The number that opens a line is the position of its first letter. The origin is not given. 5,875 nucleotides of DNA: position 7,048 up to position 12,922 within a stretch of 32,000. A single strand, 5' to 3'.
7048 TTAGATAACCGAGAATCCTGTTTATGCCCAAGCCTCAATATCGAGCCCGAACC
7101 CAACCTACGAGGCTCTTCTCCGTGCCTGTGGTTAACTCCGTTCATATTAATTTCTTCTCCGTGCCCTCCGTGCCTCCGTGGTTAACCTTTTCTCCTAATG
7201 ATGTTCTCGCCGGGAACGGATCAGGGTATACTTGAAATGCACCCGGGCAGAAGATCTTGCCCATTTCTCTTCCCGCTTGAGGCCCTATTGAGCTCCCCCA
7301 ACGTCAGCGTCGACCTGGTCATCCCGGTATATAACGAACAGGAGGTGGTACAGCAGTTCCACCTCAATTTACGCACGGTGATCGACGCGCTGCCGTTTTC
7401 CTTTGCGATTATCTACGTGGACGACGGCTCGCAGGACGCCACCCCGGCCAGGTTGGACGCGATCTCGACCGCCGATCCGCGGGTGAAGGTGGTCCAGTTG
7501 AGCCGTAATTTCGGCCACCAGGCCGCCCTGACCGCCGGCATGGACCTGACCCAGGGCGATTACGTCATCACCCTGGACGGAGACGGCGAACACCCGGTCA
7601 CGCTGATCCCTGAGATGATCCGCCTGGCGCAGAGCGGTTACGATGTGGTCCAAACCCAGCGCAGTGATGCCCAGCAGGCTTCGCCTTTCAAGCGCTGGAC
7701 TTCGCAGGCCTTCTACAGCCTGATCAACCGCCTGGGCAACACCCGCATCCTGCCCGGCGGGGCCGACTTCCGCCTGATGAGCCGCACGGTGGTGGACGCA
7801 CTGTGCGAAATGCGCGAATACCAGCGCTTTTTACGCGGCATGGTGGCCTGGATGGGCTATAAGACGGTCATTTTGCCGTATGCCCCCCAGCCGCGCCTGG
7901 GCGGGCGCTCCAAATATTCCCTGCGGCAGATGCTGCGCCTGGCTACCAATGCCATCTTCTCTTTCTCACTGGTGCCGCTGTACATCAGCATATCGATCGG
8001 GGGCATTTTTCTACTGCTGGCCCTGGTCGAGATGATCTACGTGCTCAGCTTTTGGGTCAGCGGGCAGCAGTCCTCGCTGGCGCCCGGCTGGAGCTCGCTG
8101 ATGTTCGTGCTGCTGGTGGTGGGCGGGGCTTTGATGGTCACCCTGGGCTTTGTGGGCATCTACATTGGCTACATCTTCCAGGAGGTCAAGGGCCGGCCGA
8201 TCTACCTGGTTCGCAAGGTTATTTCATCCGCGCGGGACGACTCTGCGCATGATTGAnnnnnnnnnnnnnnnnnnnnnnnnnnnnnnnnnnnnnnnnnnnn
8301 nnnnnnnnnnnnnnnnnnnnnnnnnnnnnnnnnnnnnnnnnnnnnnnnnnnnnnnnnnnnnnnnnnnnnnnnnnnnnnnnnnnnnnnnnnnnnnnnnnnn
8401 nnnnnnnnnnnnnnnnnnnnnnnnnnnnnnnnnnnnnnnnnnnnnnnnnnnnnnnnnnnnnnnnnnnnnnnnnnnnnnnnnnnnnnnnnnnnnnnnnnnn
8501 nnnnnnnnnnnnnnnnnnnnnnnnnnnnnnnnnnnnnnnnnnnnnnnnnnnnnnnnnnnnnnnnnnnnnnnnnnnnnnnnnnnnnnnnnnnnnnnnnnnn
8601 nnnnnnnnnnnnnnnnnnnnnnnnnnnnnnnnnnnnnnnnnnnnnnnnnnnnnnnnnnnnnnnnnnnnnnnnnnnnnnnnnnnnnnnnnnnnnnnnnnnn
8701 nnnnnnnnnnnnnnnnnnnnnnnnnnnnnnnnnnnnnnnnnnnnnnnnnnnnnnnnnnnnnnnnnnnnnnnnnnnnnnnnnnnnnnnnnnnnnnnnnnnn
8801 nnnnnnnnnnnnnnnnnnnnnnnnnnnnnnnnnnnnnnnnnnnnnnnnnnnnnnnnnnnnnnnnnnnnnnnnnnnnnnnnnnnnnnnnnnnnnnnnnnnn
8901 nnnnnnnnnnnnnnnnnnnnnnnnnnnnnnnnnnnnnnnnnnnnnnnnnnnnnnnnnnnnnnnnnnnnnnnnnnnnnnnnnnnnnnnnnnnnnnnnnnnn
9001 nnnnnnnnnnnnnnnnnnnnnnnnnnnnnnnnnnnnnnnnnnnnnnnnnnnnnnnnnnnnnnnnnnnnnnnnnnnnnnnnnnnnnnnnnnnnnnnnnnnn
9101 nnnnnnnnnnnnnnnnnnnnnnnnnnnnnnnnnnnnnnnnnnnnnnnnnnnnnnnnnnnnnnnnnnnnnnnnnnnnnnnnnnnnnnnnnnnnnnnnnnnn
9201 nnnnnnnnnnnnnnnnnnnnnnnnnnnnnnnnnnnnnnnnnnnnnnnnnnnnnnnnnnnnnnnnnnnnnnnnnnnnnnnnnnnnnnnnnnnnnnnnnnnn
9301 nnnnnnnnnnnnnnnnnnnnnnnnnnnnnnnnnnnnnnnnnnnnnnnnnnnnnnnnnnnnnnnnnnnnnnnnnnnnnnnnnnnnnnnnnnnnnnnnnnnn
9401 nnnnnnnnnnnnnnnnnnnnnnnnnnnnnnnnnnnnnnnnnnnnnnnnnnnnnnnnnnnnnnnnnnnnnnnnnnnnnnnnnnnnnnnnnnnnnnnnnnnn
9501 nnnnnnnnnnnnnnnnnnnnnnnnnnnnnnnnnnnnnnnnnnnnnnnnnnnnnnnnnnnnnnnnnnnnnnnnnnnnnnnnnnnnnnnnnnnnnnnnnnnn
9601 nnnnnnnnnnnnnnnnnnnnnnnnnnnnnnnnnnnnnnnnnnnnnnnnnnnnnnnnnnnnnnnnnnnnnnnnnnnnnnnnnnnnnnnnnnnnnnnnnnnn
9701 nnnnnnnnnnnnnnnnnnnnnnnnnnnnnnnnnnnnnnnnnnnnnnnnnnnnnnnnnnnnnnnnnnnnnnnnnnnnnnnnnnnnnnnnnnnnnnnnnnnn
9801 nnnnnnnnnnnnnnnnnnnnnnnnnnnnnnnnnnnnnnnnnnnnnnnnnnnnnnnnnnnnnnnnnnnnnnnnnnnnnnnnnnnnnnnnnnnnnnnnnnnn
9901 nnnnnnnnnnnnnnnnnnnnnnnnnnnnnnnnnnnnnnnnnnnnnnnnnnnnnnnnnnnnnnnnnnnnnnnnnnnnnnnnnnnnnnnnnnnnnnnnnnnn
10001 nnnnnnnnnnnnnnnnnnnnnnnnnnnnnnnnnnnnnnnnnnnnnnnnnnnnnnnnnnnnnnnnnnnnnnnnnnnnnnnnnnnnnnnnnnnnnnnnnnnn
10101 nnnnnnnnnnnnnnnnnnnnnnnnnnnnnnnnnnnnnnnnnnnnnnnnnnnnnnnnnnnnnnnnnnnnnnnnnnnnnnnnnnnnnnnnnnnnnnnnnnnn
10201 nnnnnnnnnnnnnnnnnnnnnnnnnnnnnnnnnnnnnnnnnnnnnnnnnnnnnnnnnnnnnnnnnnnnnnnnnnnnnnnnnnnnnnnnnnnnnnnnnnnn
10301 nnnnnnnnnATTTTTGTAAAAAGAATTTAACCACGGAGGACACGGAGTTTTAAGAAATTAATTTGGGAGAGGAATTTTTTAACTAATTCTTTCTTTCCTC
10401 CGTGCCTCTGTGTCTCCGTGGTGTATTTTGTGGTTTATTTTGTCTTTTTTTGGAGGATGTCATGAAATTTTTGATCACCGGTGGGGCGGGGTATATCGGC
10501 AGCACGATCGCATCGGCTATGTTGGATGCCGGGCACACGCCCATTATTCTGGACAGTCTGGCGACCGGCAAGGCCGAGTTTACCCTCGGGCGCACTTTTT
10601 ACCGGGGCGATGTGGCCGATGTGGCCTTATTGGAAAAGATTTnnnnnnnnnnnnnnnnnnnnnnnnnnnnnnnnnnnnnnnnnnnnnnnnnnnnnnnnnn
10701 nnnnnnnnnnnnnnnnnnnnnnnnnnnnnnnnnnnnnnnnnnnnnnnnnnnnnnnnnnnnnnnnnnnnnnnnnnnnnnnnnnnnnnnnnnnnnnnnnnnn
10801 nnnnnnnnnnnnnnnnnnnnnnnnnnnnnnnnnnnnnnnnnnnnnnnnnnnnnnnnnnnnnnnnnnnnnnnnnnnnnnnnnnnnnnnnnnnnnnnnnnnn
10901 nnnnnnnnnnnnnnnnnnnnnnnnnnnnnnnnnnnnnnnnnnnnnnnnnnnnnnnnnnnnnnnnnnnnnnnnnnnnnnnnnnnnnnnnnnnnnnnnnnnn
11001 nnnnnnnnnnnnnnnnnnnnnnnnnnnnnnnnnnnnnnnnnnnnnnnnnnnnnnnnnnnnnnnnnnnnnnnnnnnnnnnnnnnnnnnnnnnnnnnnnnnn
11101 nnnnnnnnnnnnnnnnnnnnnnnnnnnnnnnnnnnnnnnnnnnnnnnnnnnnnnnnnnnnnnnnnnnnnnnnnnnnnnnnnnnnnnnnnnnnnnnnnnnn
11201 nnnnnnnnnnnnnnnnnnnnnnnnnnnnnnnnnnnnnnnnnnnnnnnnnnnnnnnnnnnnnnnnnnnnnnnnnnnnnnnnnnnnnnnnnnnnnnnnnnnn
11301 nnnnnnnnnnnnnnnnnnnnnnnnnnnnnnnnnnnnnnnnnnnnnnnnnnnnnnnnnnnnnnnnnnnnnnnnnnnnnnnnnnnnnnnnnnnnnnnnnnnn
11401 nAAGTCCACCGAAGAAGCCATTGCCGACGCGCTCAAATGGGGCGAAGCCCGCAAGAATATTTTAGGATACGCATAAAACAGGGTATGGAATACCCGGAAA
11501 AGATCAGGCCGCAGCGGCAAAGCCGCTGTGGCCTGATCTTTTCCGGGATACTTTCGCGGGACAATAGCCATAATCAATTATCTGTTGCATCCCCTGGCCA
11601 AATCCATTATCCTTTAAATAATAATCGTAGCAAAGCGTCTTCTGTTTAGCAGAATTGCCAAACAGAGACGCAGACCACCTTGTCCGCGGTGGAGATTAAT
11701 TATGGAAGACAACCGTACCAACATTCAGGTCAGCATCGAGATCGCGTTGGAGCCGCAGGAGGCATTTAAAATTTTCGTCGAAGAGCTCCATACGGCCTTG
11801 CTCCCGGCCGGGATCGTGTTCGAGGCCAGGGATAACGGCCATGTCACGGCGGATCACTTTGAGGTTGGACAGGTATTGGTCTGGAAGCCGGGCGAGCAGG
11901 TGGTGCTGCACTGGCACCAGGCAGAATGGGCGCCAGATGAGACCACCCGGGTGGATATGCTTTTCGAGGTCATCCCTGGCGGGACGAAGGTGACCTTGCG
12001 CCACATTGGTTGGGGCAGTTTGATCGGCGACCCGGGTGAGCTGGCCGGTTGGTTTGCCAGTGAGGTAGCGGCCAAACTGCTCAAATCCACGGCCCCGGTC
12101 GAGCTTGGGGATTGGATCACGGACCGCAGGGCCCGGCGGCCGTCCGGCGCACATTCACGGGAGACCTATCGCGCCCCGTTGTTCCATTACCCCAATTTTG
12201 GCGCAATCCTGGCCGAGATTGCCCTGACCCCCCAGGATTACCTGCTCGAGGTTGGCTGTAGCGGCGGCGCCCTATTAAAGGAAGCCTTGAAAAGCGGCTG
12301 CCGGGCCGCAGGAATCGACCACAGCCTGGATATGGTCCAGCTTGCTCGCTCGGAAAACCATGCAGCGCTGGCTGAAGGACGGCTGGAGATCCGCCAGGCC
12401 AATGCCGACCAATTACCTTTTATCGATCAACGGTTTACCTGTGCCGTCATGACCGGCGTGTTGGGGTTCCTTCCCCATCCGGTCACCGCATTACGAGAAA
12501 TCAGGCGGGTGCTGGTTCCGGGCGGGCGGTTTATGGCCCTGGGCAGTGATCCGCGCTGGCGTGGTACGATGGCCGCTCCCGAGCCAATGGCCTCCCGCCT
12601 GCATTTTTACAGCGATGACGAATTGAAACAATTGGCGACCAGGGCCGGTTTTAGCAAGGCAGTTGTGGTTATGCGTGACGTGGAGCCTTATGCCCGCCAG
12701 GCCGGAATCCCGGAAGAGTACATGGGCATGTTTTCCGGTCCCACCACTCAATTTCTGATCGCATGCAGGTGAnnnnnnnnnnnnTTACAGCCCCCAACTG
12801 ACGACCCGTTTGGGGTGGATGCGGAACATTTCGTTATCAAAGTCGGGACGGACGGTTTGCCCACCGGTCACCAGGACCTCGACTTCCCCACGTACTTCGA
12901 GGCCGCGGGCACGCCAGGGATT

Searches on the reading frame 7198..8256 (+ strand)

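Call 58: search_protein_families(library=pfam, proteins=[window:7198-8256:+], max_evalue=0.0001)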
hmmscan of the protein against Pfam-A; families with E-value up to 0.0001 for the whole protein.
window:7198-8256:+ (352 aa): 1 family
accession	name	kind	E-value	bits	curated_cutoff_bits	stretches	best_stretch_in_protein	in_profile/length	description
PF00535.33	Glycos_transf_2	-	3.5e-29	102.3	23.3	1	40-200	2-165/168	Glycosyl transferase family 2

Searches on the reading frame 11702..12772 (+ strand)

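Call 58: search_protein_families(library=pfam, proteins=[window:11702-12772:+], max_evalue=0.0001)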
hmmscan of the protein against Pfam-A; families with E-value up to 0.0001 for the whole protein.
window:11702-12772:+ (356 aa): 7 families
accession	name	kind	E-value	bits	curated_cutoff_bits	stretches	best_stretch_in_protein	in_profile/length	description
PF08241.18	Methyltransf_11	-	1e-19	71.4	21.2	1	182-278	1-94/95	Methyltransferase domain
PF13649.12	Methyltransf_25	-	3.6e-16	60.1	27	1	182-275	2-97/97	Methyltransferase domain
PF13489.12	Methyltransf_23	-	1.5e-14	54.5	27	1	176-318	21-160/164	Methyltransferase domain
PF08242.18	Methyltransf_12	-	1.9e-12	48.2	30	1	182-277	1-98/98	Methyltransferase domain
PF13847.12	Methyltransf_31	-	2.1e-11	44.2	27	1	180-280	6-110/145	Methyltransferase domain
PF01209.24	Ubie_methyltran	-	3.7e-08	33.4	20.1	1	192-280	65-152/233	ubiE/COQ5 methyltransferase family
PF08327.17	AHSA1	-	5.8e-05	23.8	22.1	1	51-105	46-100/125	Activator of Hsp90 ATPase homolog 1-like protein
